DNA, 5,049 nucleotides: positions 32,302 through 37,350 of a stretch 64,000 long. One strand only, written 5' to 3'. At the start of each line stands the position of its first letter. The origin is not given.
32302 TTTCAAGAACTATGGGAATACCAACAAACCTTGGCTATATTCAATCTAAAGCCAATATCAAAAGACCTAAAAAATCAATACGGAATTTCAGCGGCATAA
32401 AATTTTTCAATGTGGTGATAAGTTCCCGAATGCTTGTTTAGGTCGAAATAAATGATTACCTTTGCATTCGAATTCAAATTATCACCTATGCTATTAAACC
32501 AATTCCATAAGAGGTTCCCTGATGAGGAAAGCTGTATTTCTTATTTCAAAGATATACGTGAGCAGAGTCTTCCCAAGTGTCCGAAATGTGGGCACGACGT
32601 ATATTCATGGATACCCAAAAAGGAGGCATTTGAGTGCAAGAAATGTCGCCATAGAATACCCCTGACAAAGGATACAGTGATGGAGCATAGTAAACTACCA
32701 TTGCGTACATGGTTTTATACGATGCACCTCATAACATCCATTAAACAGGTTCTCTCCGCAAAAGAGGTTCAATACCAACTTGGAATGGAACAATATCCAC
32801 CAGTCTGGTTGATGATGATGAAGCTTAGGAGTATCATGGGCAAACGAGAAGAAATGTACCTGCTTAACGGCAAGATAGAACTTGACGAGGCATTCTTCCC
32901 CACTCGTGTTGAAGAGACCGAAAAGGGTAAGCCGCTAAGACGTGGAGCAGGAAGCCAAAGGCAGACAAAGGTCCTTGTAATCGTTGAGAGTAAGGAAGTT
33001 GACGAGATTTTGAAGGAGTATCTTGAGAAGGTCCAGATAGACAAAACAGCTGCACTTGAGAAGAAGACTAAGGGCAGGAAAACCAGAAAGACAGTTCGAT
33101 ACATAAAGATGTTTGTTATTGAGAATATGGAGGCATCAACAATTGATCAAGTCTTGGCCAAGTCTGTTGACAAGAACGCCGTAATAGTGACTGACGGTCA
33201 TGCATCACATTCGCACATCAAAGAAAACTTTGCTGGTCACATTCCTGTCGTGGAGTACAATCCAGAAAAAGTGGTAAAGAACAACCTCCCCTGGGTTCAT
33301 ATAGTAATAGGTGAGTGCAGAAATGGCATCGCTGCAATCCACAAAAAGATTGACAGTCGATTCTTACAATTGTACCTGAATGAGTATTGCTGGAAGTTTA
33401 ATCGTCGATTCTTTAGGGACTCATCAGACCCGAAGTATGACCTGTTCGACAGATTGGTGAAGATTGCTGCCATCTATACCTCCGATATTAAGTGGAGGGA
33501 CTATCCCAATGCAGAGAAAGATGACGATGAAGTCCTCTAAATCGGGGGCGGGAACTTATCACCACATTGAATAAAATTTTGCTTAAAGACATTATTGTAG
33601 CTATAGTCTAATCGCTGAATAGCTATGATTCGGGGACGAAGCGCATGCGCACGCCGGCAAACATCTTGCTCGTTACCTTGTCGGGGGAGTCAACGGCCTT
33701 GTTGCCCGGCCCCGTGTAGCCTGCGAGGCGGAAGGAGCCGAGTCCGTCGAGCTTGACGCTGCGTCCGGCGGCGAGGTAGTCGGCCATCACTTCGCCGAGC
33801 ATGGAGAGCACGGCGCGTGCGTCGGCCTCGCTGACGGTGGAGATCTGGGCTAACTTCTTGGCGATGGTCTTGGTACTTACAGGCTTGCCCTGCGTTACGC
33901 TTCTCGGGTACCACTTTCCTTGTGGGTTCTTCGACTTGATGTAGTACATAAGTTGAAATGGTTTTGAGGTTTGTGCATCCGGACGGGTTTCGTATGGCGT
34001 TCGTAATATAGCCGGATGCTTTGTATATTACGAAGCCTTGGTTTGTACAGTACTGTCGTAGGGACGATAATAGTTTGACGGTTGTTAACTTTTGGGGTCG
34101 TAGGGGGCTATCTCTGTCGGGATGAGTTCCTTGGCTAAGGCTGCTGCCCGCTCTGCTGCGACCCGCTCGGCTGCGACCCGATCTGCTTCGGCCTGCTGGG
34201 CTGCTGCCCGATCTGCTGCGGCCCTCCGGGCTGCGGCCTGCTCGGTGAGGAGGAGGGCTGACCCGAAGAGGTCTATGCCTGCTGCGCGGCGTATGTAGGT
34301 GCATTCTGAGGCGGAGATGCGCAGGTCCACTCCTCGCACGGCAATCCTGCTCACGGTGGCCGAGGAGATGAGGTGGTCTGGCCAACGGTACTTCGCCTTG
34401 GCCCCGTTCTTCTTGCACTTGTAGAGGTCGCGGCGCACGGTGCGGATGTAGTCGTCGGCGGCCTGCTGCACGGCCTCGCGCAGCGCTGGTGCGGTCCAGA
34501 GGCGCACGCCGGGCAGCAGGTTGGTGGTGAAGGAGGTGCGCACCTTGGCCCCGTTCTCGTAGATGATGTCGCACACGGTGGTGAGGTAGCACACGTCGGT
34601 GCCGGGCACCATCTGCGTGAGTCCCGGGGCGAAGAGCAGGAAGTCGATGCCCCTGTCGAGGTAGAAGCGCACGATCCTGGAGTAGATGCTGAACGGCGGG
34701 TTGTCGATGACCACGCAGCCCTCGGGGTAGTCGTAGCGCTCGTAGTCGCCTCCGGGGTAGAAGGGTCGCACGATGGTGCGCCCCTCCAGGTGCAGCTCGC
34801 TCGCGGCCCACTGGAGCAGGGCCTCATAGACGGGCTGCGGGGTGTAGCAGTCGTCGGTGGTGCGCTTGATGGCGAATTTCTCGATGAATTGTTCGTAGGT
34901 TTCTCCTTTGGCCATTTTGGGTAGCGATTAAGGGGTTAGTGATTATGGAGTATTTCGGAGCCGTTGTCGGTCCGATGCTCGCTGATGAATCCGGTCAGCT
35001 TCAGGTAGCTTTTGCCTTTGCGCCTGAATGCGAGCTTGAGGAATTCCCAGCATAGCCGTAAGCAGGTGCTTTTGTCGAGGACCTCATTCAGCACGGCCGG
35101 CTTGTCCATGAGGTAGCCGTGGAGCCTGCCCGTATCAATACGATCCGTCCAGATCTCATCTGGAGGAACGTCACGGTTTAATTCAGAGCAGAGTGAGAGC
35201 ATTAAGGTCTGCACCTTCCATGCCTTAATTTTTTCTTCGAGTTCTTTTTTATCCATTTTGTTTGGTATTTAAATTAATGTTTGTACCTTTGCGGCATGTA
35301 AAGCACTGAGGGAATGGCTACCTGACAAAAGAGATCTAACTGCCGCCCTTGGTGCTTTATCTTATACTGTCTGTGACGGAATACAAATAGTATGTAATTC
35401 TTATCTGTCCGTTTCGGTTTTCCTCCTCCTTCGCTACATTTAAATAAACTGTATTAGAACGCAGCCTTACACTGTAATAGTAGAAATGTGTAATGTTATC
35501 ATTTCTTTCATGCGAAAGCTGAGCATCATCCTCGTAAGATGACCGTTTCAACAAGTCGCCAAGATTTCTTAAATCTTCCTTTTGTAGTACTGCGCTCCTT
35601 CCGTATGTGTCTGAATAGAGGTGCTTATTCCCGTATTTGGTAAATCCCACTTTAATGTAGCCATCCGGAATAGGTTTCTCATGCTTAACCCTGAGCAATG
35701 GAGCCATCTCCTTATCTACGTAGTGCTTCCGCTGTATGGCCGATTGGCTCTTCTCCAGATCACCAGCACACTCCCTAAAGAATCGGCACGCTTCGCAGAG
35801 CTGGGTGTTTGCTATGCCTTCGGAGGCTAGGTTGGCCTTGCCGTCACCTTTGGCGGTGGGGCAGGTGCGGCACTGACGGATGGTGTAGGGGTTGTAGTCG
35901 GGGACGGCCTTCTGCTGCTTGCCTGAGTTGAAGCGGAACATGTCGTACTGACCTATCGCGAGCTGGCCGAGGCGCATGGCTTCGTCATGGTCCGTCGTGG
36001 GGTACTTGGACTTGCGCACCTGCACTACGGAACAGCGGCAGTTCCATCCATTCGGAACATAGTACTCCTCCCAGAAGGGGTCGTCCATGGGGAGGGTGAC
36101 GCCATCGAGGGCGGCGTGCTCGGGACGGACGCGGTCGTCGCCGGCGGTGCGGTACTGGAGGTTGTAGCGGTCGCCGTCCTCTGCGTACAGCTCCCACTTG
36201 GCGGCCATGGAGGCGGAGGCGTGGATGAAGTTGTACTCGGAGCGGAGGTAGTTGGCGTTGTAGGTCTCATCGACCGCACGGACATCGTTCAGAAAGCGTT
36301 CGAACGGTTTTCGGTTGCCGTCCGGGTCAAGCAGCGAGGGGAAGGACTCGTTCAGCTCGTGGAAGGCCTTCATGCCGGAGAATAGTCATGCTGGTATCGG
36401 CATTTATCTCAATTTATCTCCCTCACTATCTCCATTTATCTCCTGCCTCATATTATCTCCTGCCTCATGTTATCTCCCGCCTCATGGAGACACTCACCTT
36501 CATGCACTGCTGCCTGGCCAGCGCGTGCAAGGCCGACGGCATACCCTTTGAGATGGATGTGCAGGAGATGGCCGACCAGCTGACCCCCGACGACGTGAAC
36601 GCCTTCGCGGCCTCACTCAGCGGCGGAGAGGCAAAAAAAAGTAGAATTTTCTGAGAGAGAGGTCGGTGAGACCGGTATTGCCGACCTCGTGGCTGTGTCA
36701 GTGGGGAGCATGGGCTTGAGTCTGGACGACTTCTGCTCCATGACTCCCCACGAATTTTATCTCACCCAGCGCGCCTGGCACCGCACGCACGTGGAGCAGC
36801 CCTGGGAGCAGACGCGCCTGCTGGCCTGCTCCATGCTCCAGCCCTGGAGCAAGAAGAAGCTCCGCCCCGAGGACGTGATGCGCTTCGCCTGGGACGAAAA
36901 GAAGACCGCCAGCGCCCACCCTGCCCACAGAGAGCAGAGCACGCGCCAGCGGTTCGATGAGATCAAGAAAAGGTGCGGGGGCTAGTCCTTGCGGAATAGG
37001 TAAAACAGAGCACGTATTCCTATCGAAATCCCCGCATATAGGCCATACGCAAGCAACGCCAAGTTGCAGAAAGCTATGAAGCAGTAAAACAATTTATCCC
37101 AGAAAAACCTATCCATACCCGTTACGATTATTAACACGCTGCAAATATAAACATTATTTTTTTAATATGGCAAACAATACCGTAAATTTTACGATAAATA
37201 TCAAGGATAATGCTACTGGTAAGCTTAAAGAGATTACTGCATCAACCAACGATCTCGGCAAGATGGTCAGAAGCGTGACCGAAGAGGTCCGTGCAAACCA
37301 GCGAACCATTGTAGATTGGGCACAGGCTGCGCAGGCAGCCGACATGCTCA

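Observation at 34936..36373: MuF-domain protein with a compositionally foreign C-terminal module plus a downstream small ORF: candidate MuF polymorphic toxin-immunity cassette in Bacteroidota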

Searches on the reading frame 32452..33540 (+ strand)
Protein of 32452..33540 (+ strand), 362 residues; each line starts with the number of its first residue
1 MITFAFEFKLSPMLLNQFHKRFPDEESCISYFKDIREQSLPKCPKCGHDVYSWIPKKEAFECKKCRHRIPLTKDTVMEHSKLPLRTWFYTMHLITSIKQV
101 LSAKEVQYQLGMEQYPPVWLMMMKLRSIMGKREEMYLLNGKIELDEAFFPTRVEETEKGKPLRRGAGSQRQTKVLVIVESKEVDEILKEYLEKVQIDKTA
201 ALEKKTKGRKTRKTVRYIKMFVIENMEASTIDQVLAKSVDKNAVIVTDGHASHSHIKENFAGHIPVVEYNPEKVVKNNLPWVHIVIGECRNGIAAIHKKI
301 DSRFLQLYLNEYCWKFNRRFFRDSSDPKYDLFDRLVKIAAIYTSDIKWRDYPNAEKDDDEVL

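Call 3: search_protein_families(library=pfam, proteins=[window:32452-33540:+], max_evalue=0.01)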
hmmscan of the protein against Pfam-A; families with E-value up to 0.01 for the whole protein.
window:32452-33540:+ (362 aa): 4 families
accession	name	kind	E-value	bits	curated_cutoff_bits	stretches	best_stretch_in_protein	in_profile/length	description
PF12762.13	DDE_Tnp_IS1595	-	5.6e-22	78.8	27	1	138-317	2-153/153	ISXO2-like transposase domain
PF12760.12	Zn_ribbon_IS1595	-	4.4e-07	30.2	25.4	1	23-67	1-45/46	Transposase zinc-ribbon domain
PF23783.1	Zn_ribbon_TiaS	-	0.0042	17.2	27.3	1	41-68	2-28/41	TiaS C-terminal zinc ribbon domain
PF04851.21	ResIII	-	0.0048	17.3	22.5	1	169-253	51-138/164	Type III restriction enzyme, res subunit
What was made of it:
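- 32452..33540 (+): IS1595-family transposase gene flanking the fragment. PF12762 and PF12760 (call 3).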

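Call 4: search_protein_families(library=phrogs, proteins=[window:32452-33540:+], max_evalue=0.01)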
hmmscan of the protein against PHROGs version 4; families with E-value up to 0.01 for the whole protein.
window:32452-33540:+ (362 aa): 4 families
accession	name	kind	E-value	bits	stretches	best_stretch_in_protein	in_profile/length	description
phrog_25593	-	unknown function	2.4e-31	110.1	1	15-325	14-310/344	-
phrog_6107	-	unknown function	4.9e-05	24.1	1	41-73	4-36/58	-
phrog_9697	-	unknown function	0.00023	21.9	0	121-178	42-94/164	-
phrog_38067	-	unknown function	0.0046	18.2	1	153-196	20-63/103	-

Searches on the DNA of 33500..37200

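Call 70: search_rna_families(source=window, start=33500, end=37200, threshold=evalue, max_evalue=1)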
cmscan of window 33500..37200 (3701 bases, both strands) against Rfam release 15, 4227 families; matches with E-value up to 1: 0.
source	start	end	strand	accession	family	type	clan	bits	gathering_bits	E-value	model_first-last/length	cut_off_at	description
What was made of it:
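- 35301..35357 (-): Conserved hairpin that starts in the stop codon; found only directly after LPD3-type tails. No Rfam hit (call 70).
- Tried and rejected: Rfam on 33500-37200 at E<=1: nothing (call 70).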

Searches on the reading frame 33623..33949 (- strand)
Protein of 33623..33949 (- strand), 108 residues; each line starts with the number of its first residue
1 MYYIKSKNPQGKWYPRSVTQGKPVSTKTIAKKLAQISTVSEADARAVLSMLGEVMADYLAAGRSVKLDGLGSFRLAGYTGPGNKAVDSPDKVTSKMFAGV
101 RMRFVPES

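Call 3: search_protein_families(library=pfam, proteins=[window:33623-33949:-], max_evalue=0.01)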
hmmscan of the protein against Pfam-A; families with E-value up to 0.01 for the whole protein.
window:33623-33949:- (108 aa): 2 families
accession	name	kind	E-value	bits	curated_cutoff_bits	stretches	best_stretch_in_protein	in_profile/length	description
PF18291.6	HU-HIG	-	1.2e-15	58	26.2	1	8-107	16-111/125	HU domain fused to wHTH, Ig, or Glycine-rich motif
PF00216.26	Bac_DNA_binding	-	7.2e-07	29.8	22.4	1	26-75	3-52/90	Bacterial DNA-binding protein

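Call 4: search_protein_families(library=phrogs, proteins=[window:33623-33949:-], max_evalue=0.01)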
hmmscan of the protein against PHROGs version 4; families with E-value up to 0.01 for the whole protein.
window:33623-33949:- (108 aa): 1 family
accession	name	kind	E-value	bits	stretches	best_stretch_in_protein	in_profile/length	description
phrog_379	-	DNA, RNA and nucleotide metabolism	6.7e-08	33.2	1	19-74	25-80/138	DNA binding protein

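Call 59: search_protein_families(library=padloc, proteins=[window:33623-33949:-], max_evalue=0.01)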
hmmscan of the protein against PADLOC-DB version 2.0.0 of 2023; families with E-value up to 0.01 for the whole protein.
window:33623-33949:- (108 aa): 0 families

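Call 60: search_protein_families(library=ncbifam, proteins=[window:33623-33949:-], max_evalue=0.01)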
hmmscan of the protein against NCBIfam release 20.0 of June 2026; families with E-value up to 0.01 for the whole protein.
window:33623-33949:- (108 aa): 2 families
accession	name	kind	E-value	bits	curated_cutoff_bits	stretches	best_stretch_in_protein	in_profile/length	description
TIGR01201.1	HU_rel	subfamily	1.3e-21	77.3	68.6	1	8-107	16-112/170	HU family DNA-binding protein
NF001401.0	PRK00285.1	equivalog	0.0011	19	111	1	24-75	6-57/103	integration host factor subunit alpha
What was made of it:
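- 33623..33949 (-): HU-family DNA-binding protein gene of the prophage fragment. PF18291 and TIGR01201 (calls 3, 60).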

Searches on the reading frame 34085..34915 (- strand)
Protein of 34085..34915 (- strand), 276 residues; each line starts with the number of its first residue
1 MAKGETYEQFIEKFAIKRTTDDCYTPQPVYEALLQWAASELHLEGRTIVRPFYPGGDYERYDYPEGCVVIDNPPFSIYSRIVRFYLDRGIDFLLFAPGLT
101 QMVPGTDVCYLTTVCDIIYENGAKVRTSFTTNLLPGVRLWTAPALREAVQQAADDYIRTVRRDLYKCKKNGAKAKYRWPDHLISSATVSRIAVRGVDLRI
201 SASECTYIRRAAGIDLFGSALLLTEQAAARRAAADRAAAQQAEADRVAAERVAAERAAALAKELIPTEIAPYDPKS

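Call 3: search_protein_families(library=pfam, proteins=[window:34085-34915:-], max_evalue=0.01)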
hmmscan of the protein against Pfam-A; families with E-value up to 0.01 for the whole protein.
window:34085-34915:- (276 aa): 0 families

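Call 4: search_protein_families(library=phrogs, proteins=[window:34085-34915:-], max_evalue=0.01)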
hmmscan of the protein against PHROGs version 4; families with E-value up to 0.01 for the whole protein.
window:34085-34915:- (276 aa): 1 family
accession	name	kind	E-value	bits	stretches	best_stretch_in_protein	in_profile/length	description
phrog_21498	-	unknown function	2.3e-64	218.5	1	4-234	20-246/270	-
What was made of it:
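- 34085..34915 (-): 276-aa phage accessory gene (phrog_21498) with '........' and 'DNPPF' motifs, possibly an N6-adenine methyltransferase. PHROG hit (call 4).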

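Call 59: search_protein_families(library=padloc, proteins=[window:34085-34915:-], max_evalue=0.01)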
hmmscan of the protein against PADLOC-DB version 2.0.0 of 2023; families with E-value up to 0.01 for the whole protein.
window:34085-34915:- (276 aa): 0 families

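Call 60: search_protein_families(library=ncbifam, proteins=[window:34085-34915:-], max_evalue=0.01)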
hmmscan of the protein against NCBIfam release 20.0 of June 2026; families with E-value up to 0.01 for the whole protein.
window:34085-34915:- (276 aa): 1 family
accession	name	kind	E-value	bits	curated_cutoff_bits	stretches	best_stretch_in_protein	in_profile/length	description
NF046106.1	ResusProRpf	equivalog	0.0025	17.5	180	1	224-261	147-184/258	resuscitation-promoting factor Rpf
